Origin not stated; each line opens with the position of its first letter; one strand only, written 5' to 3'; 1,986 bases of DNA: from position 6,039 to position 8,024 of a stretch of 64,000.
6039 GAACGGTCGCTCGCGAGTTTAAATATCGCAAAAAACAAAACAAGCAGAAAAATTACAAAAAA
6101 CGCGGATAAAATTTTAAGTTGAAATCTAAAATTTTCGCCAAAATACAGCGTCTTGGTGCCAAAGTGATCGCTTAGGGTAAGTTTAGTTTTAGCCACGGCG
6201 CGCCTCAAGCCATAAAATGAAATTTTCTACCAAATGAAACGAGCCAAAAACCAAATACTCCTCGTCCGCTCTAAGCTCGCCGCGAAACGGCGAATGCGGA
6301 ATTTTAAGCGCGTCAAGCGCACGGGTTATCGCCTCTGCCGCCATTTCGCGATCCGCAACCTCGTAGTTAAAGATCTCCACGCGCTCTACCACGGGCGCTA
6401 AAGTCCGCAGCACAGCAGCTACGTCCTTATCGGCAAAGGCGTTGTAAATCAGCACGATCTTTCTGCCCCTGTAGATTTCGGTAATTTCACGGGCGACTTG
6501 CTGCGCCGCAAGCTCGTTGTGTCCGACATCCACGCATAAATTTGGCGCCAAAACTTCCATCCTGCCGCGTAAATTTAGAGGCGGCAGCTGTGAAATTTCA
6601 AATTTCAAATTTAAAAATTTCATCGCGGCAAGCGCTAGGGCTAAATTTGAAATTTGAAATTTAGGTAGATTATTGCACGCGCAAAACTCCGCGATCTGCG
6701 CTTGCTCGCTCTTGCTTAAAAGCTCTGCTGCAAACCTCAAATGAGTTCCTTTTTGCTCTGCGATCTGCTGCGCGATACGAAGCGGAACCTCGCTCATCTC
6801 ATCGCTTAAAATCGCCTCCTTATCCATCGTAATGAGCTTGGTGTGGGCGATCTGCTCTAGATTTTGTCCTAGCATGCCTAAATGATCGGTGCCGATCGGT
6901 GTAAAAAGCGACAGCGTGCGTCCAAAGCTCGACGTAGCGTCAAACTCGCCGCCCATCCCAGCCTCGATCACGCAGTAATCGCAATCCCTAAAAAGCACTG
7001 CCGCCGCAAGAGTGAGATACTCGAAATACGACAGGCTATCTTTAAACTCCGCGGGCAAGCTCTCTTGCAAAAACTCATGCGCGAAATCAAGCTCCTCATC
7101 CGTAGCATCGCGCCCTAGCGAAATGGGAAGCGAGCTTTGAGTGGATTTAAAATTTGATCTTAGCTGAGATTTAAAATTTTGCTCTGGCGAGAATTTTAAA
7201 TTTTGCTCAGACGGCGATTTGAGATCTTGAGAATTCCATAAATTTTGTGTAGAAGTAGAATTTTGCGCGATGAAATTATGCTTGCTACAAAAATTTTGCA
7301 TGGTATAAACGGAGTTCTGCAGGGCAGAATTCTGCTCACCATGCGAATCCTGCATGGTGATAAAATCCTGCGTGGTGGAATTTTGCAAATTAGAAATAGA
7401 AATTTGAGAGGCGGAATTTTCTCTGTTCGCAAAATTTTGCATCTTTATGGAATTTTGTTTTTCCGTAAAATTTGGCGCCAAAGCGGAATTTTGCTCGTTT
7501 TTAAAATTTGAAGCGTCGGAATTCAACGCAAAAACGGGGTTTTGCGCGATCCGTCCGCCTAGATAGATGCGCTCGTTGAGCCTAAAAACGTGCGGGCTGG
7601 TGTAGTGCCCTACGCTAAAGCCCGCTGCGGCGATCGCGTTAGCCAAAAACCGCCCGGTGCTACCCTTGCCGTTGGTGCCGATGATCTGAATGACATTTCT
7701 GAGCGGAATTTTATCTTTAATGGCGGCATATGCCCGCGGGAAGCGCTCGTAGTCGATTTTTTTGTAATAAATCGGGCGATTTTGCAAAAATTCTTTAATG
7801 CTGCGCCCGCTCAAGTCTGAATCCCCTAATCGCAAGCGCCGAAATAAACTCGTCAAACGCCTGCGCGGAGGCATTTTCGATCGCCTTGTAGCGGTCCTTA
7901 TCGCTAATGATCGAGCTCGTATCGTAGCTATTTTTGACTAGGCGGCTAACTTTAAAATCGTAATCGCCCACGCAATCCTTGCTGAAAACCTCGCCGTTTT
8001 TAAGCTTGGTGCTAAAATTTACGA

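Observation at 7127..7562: FolC carries a ~145-aa in-frame QNS/QNF repeat insertion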

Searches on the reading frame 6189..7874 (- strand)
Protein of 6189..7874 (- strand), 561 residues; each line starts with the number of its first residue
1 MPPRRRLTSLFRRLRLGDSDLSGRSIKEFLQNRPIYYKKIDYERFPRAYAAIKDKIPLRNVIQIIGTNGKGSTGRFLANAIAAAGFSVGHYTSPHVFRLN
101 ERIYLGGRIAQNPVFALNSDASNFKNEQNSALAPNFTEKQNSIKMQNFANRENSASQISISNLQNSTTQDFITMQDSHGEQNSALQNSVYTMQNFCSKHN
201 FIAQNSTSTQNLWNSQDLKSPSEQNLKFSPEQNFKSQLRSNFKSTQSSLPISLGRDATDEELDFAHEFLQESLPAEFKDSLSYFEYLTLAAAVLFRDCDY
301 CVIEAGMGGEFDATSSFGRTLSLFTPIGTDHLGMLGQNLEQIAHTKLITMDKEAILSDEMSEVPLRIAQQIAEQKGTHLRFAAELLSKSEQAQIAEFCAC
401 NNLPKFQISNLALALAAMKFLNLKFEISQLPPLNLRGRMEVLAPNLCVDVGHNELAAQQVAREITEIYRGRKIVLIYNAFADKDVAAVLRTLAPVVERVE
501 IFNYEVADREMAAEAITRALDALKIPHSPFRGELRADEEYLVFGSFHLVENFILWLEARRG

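Call 5: search_protein_families(library=pfam, proteins=[window:6189-7874:-], max_evalue=0.1)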
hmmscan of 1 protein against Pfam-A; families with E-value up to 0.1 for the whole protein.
window:6189-7874:- (561 aa): 2 families
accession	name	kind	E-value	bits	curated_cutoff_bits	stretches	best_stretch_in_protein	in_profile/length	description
PF02875.26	Mur_ligase_C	-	3.5e-06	28.3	28.4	1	437-521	1-92/127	Mur ligase, glutamate ligase domain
PF08245.18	Mur_ligase_M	-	2.6e-05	24.7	24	1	294-347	52-107/200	Mur ligase middle domain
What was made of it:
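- On FolC / FPGS (Mur-ligase superfamily): Pfam Mur_ligase_M scores 24.7 against 24, and Mur_ligase_C 28.3 against 28.4, which is borderline (call 5).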

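Call 7: search_solved_structures(query=window:6189-7784:-, max_evalue=0.001, show_alignments=2)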
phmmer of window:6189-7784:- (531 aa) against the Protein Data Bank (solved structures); distinct sequences matched with E-value up to 0.001: 10.
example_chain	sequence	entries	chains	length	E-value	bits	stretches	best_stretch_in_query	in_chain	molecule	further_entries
6k8c_A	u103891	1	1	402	2e-70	241.2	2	232-523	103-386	Folylpolyglutamate synthase (FolC)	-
1w78_A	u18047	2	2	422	2.2e-30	109.2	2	246-530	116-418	FOLC BIFUNCTIONAL PROTEIN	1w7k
3n2a_A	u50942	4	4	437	3.3e-22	82.2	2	231-475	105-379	Bifunctional folylpolyglutamate synthase/dihydrofolate synthase | Dihydrofolate:folylpolyglutamate synthetase | Dihydrofolate synthase / folylpolyglutamate synt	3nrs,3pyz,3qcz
1o5z_A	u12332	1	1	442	2.4e-20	76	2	243-473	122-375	folylpolyglutamate synthase/dihydrofolate synthase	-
2vor_A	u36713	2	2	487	7.1e-18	67.9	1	249-317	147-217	FOLYLPOLYGLUTAMATE SYNTHASE PROTEIN FOLC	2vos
1fgs_A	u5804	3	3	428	8.2e-17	64.4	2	28-76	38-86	FOLYLPOLYGLUTAMATE SYNTHETASE | FOLYLPOLYGLUTAMATE SYNTHASE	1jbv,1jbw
2gca_A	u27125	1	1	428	2.9e-16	62.6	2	28-76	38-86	Folylpolyglutamate synthase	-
2gc6_A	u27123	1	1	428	7.6e-16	61.2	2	28-76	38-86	Folylpolyglutamate synthase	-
2gc5_A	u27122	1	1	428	1.9e-15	59.9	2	28-76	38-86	Folylpolyglutamate synthase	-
2gcb_A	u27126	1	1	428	4.9e-15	58.5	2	28-76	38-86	Folylpolyglutamate synthase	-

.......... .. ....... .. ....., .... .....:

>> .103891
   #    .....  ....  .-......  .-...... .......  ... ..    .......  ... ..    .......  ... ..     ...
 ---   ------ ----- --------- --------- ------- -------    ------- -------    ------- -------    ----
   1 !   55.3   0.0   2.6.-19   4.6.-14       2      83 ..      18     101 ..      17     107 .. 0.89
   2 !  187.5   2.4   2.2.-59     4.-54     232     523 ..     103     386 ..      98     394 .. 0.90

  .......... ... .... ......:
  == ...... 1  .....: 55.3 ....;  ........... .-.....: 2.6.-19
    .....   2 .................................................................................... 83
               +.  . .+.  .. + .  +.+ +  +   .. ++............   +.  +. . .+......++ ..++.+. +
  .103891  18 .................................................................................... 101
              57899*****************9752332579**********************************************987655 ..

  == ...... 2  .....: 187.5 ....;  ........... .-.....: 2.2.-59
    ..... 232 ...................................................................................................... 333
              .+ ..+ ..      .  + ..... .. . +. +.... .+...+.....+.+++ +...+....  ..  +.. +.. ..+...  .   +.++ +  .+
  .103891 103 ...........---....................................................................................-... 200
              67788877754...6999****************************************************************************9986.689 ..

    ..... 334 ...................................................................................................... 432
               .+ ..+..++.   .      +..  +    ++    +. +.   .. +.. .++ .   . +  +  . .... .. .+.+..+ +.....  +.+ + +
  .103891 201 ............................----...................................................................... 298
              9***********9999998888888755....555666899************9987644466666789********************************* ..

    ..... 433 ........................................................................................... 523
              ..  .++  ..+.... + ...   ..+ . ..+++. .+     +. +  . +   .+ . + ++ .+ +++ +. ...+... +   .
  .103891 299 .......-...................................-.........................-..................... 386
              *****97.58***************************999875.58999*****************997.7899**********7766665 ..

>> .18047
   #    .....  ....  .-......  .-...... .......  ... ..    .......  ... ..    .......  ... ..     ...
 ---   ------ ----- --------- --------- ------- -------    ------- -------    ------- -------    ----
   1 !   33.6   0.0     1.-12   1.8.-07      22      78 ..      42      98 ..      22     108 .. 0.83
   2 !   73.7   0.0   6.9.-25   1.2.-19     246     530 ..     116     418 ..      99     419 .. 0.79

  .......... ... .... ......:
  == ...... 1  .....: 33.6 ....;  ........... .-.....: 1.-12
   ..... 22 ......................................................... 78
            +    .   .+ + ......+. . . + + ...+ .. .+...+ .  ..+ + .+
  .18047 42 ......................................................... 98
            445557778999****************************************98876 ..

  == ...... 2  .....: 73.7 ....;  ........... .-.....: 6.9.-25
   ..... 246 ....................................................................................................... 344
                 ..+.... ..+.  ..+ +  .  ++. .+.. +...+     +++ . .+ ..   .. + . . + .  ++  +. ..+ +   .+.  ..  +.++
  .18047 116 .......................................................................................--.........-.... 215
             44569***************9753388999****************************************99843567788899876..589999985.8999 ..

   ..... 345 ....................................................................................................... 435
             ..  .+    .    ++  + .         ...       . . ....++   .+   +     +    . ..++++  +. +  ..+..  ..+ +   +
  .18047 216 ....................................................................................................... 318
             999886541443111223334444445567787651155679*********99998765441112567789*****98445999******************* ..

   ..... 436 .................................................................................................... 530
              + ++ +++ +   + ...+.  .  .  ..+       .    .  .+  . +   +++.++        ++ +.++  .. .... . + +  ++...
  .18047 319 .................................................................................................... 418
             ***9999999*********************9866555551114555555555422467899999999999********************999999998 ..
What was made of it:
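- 6189..7814 (-): folC coding sequence (folylpolyglutamate/dihydrofolate synthase), 541 aa, TTG start overlapping the end of lptE. PDB FolC 6k8c matches at E = 2e-70 (call 7).
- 6189..7115 (-): Remainder of FolC: the rest of the ATPase domain (SYFEY, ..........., DH motifs) and the C-terminal domain. Aligned to 6k8c residues 103-386 (call 7).
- Checked: HMMER against PDB splits the protein into two blocks that flank a gap of about 148 aa. That gap lies between residues 101 and 103 of H. pylori FolC 6k8c (call 7).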

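Call 8: find_homologous_proteins(query=window:6189-7874:-)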
Query window:6189-7874:- (561 aa): 5571 proteins with E <= 0.001 among 8000 candidates; the best 120 are listed.
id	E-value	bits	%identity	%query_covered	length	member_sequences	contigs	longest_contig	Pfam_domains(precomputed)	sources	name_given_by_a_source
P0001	0.0e+0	1200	100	96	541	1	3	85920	PF02875.27,PF08245.19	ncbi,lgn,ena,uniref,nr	ncbi:bifunctional folylpolyglutamate synthase/dihydrofolate synthase [uncultured Campylobacter sp.]|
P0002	0.0e+0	1197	100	96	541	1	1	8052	PF02875.27,PF08245.19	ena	-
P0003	0.0e+0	1194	99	96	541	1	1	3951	PF02875.27,PF08245.19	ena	-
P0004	0.0e+0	1187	99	96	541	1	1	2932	PF02875.27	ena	-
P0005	0.0e+0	1179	99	96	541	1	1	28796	PF02875.27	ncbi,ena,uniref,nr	ncbi:bifunctional folylpolyglutamate synthase/dihydrofolate synthase [uncultured Campylobacter sp.]|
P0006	0.0e+0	1160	97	96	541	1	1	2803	PF02875.27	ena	-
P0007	0.0e+0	1126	93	99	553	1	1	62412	PF02875.27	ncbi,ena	-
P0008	0.0e+0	1118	94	96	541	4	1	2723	PF02875.27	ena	-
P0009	0.0e+0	1108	94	96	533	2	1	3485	PF02875.27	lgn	-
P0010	0.0e+0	1107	94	96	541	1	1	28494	PF02875.27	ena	-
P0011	0.0e+0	1106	94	96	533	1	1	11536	PF02875.27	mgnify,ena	mgnify:CR=1 FL=1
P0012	0.0e+0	1098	93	96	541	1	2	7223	PF02875.27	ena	-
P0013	0.0e+0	1098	93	96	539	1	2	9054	PF02875.27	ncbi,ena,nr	nr:bifunctional folylpolyglutamate synthase/dihydrofolate synthase [uncultured Campylobacter sp.]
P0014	0.0e+0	1098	94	96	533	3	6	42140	PF02875.27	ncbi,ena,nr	nr:bifunctional folylpolyglutamate synthase/dihydrofolate synthase [uncultured Campylobacter sp.]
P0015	0.0e+0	1096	93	96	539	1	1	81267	PF02875.27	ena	-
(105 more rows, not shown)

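Call 14: find_related_loci(query=window:6189-7814:-, collection=genome_contigs, flank=3000)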
Query window:6189-7814:- (541 aa) in genome_contigs; peptide patterns used: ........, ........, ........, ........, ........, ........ (x = any residue, [..] = any of these).
275 stretches matched a pattern; 69 encode a relative of the query (tblastn E <= 1e-3); 61 distinct loci.
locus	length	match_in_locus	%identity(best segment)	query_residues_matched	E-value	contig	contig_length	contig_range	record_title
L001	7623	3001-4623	99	1-541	0e+0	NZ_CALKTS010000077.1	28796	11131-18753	MAG: uncultured Campylobacter sp. isolate ERR589607_bin.23_CONCOCT_v1.1_MAG ERZ773095.567, whole genome shotgun sequence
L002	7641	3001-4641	94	1-541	0e+0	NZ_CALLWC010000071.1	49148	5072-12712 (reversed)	MAG: uncultured Campylobacter sp. isolate ERR589518_bin.19_CONCOCT_v1.1_MAG ERZ772850.189, whole genome shotgun sequence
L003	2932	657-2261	95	1-541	0e+0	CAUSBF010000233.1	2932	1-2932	MAG TPA_asm: uncultured Campylobacter sp. isolate ERR9969190_bin.13_MetaWRAP_v1.3_MAG genome assembly, contig: ERZ216157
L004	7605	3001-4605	94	1-541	0e+0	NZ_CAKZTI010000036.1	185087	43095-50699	MAG: uncultured Campylobacter sp. isolate ERR589615_bin.33_CONCOCT_v1.1_MAG ERZ773034.8, whole genome shotgun sequence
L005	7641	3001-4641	93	1-541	0e+0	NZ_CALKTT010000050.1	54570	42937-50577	MAG: uncultured Campylobacter sp. isolate ERR589612_bin.20_CONCOCT_v1.1_MAG ERZ773009.124, whole genome shotgun sequence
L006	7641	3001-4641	92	1-541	0e+0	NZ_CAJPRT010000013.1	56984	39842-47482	MAG: uncultured Campylobacter sp. isolate SRR9217454-mag-bin.4, whole genome shotgun sequence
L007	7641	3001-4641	93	1-541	0e+0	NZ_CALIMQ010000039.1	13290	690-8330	MAG: uncultured Campylobacter sp. isolate ERR589630_bin.43_CONCOCT_v1.1_MAG ERZ773091.1136, whole genome shotgun sequenc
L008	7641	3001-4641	93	1-541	0e+0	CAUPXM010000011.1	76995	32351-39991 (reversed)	MAG TPA_asm: uncultured Campylobacter sp. isolate ERR9968895_bin.22_MetaWRAP_v1.3_MAG genome assembly, contig: ERZ216158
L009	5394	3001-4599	94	1-541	0e+0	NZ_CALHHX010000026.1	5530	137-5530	MAG: uncultured Campylobacter sp. isolate ERR589358_bin.6_CONCOCT_v1.1_MAG ERZ772773.5357, whole genome shotgun sequence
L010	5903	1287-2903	93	1-541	0e+0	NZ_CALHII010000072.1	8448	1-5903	MAG: uncultured Campylobacter sp. isolate ERR589453_bin.1_CONCOCT_v1.1_MAG ERZ772924.2405, whole genome shotgun sequence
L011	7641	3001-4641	92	1-541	0e+0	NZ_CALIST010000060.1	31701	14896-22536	MAG: uncultured Campylobacter sp. isolate ERR589627_bin.61_CONCOCT_v1.1_MAG ERZ773042.378, whole genome shotgun sequence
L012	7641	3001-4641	93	1-541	0e+0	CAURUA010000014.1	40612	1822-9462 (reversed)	MAG TPA_asm: uncultured Campylobacter sp. isolate ERR9969195_bin.2_MetaWRAP_v1.3_MAG genome assembly, contig: ERZ2161615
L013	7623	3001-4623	93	1-541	0e+0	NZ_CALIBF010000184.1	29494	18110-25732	MAG: uncultured Campylobacter sp. isolate ERR589644_bin.42_CONCOCT_v1.1_MAG ERZ773083.577, whole genome shotgun sequence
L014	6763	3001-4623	93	1-541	0e+0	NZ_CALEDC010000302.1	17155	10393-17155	MAG: uncultured Campylobacter sp. isolate ERR589362_bin.45_CONCOCT_v1.1_MAG ERZ772762.1203, whole genome shotgun sequenc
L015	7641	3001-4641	92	1-541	0e+0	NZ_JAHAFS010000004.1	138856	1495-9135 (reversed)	MAG: Campylobacter gracilis isolate L2_057_000G1_dasL2_057_000G1_metabat.metabat.43 L2_057_000G1_scaffold_102, whole gen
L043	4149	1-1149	94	165-541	0e+0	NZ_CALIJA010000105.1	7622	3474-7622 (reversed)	MAG: uncultured Campylobacter sp. isolate ERR589618_bin.40_CONCOCT_v1.1_MAG ERZ773089.3105, whole genome shotgun sequenc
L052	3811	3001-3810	87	1-263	1e-150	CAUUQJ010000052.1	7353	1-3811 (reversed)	MAG TPA_asm: uncultured Campylobacter sp. isolate SRR13061492_bin.36_MetaWRAP_v1.3_MAG genome assembly, contig: ERZ21659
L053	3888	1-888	97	246-541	0e+0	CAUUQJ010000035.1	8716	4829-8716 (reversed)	MAG TPA_asm: uncultured Campylobacter sp. isolate SRR13061492_bin.36_MetaWRAP_v1.3_MAG genome assembly, contig: ERZ21659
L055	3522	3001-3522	89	1-174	1e-96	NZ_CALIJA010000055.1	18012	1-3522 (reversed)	MAG: uncultured Campylobacter sp. isolate ERR589618_bin.40_CONCOCT_v1.1_MAG ERZ773089.907, whole genome shotgun sequence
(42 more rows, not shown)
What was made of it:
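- A few MAG contigs end inside the tract (L043/L055, L052/L053; call 14), which shows that assemblers struggle there.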

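Call 15: search_protein_representatives(protein=window:6189-7814:-)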
Query: 541 residues. Proteins with E-value up to 0.001 (for the whole library): 24993; up to 1e-10: 16142; up to 1e-30: 136. The best 150 are listed.
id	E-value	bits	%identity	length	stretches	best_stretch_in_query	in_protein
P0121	3.0e-189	646.4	77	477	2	213-533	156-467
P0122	1.1e-117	410.3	55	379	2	234-534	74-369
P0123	1.9e-99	350.2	49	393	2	234-533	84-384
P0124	1.0e-93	331.3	47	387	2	234-533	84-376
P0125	1.2e-89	317.8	46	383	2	240-534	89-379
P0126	3.7e-87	309.7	47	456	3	234-401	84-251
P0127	3.9e-87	309.6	44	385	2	238-536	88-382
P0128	3.7e-82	293.2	45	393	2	237-534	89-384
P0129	4.7e-80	286.2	43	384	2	235-533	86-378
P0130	9.6e-80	285.2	41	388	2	234-538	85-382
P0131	1.4e-79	284.6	48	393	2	257-533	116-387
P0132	9.8e-79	281.9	43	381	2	240-535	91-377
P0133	5.3e-78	279.5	42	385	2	234-534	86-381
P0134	8.5e-77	275.5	41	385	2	235-533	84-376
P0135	2.9e-76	273.7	55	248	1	290-535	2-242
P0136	3.7e-76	273.4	50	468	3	6-90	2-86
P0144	1.0e-69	252.1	44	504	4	238-402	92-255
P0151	3.5e-66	240.5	43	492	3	373-533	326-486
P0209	1.8e-53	198.5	38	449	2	224-533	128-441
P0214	3.7e-51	190.9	42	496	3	226-361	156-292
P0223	2.0e-46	175.3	40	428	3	5-88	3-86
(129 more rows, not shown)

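Call 38: find_homologous_proteins(query=P0122)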
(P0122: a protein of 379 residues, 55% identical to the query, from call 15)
Query P0122 (379 aa): 6159 proteins with E <= 0.001 among 8000 candidates; the best 120 are listed.
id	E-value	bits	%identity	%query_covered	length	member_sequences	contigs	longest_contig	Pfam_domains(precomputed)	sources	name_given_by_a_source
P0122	3.6e-247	837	100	100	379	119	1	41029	-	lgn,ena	-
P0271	8.6e-171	586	72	98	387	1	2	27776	PF08245.19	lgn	-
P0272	7.4e-146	504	64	97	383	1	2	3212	PF08245.19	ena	-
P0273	8.3e-146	504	63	98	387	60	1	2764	PF08245.19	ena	-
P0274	1.3e-143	497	62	97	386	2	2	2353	PF08245.19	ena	-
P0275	3.7e-129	449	60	97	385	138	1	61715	PF08245.19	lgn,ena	-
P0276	2.8e-127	443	56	97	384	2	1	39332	PF08245.19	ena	-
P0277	3.6e-127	443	57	98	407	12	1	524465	PF08245.19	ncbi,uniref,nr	ncbi:Mur ligase family protein [Campylobacter sp. JMF_06 NA1]|uniref:Mur ligase family protein n=1 T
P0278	4.6e-127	442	56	98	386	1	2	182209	PF08245.19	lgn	-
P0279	4.8e-127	442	57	97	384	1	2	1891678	PF08245.19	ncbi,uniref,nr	ncbi:bifunctional folypolyglutamate synthetase / dihydrofolate synthetase [Campylobacter blaseri]|un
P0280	2.1e-126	440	56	97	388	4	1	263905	PF08245.19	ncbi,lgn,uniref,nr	ncbi:Mur ligase family protein [Campylobacter geochelonis]|uniref:Mur ligase family protein n=1 Tax=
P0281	2.4e-125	437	56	98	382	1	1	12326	PF08245.19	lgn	-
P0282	1.2e-124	434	55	98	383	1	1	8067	PF08245.19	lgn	-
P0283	2.6e-124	433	57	97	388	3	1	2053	PF08245.19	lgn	-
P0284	2.8e-124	433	55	97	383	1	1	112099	PF08245.19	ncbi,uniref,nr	ncbi:bifunctional folylpolyglutamate synthase/dihydrofolate synthase [Campylobacter sp. FMV-PI01]|un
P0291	4.1e-121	423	46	97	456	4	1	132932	PF02875.27,PF08245.19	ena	-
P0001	2.1e-118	414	52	78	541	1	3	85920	PF02875.27,PF08245.19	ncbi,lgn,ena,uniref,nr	ncbi:bifunctional folylpolyglutamate synthase/dihydrofolate synthase [uncultured Campylobacter sp.]|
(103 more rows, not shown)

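Call 49: predict_structure(alignment_id=A1)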
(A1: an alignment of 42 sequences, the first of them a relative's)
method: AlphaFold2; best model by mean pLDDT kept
length: 541 residues; sequences in the alignment: 42
mean_pLDDT: 75.1   pTM: 0.72
mean pLDDT of the five models: 75.1, 74.8, 74.0, 73.4, 72.5
residues with pLDDT >= 90: 262; 70-90: 120; 50-70: 24; < 50: 135
segments of 3 or more residues with pLDDT < 50: 95-227
pLDDT, mean of each block of 10 residues (from residue 1): 75 68 90 95 92 95 95 76 84 50 34 31 31 29 27 27 28 26 28 30 31 32 42 85 95 93 91 96 84 90 92 85 93 95 97 97 97 95 89 98 92 82 90 85 87 95 91 97 86 94 98 94 90 88 71
secondary structure, 60 per line:
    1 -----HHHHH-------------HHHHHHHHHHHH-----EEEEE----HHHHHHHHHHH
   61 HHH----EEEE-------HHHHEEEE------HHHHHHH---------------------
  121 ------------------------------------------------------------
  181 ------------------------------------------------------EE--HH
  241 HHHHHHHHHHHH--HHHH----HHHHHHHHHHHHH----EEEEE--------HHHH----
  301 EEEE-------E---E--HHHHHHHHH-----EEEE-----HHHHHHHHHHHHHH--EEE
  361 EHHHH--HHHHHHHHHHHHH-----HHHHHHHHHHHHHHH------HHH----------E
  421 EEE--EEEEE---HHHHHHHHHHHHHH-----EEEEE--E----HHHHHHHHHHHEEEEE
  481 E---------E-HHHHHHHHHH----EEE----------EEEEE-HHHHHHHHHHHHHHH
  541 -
elements in order: H6-10 H24-35 E41-45 H50-63 E68-71 H79-82 E83-86 H93-99 H239-252 H255-258 H263-275 E280-284 H293-296 E301-304 H319-327 E333-336 H342-355 E358-361 H362-365 H368-380 H386-400 E420-423 E426-430 H434-447 E453-457 H465-475 E476-481 H493-502 E507-509 E520-524 H526-540
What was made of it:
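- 6189..7115 (-): Pfam Mur_ligase_M scores above its cut-off and Mur_ligase_C just below (28.3 against 28.4) (call 5). pLDDT is 82-98 for most of this part (call 49).
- Disorder. pLDDT averages about 29 over residues 95-227, against mostly 82-98 in the flanks (call 49).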
